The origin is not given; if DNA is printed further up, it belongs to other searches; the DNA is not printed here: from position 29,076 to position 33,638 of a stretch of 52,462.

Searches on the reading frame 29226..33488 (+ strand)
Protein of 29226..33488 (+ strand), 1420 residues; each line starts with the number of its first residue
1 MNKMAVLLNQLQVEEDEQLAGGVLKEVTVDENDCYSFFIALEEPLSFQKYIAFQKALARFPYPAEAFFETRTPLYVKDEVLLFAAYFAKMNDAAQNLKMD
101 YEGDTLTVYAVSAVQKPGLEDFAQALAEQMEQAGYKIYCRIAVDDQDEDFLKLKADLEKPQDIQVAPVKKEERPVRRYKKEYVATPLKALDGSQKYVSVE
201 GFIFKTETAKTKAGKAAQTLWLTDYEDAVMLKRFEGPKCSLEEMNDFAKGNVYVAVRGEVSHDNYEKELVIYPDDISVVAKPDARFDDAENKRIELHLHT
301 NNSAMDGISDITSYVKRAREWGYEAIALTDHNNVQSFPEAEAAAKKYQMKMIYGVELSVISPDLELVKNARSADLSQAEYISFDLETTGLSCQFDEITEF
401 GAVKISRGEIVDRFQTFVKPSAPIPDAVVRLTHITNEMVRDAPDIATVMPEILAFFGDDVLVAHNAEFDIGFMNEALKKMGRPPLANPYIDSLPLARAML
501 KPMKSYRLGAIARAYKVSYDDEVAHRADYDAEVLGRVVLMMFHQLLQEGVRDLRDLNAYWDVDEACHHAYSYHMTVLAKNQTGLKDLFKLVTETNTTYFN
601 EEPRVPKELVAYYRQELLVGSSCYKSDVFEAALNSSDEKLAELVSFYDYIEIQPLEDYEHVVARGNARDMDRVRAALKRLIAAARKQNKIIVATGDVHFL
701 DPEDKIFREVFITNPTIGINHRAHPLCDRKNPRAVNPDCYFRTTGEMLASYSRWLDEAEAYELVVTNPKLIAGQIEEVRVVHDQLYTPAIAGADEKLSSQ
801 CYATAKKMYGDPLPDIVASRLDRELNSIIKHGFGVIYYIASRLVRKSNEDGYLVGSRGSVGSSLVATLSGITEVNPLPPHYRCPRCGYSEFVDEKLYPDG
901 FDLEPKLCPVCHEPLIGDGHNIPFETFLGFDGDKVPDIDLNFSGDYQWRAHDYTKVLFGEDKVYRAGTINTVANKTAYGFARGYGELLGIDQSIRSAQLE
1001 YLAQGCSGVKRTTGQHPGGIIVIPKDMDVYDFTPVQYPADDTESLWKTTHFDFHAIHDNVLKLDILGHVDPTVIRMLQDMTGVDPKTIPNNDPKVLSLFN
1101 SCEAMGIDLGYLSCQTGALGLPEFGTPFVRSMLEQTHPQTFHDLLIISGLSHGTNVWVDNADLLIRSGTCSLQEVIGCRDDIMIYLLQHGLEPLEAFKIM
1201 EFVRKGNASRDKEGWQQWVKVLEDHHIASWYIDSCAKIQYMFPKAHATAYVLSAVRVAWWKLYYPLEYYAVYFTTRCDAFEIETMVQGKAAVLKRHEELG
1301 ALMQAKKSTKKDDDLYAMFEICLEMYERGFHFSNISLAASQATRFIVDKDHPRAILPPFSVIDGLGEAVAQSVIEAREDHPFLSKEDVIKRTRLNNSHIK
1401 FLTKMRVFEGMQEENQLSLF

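Call 59: search_protein_families(library=pfam, proteins=[window:29226-33488:+], max_evalue=0.00001)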
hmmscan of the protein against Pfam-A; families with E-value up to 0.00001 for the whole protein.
window:29226-33488:+ (1420 aa): 5 families
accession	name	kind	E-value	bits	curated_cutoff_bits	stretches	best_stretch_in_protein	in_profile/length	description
PF07733.18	DNA_pol3_alpha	-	3.8e-59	200.8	23.9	2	796-978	2-144/260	Bacterial DNA polymerase III alpha NTPase domain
PF00929.31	RNase_T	-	4.7e-38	131.8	24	1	382-535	2-161/164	Exonuclease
PF02811.25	PHP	-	1.1e-28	101.1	26.4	2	295-365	1-70/164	PHP domain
PF17657.6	DNA_pol3_finger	-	3.9e-26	91.8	22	1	1070-1221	1-161/166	Bacterial DNA polymerase III alpha subunit finger domain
PF14579.12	HHH_6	-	4.6e-09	36.8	25.6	1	1338-1413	10-85/90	Helix-hairpin-helix motif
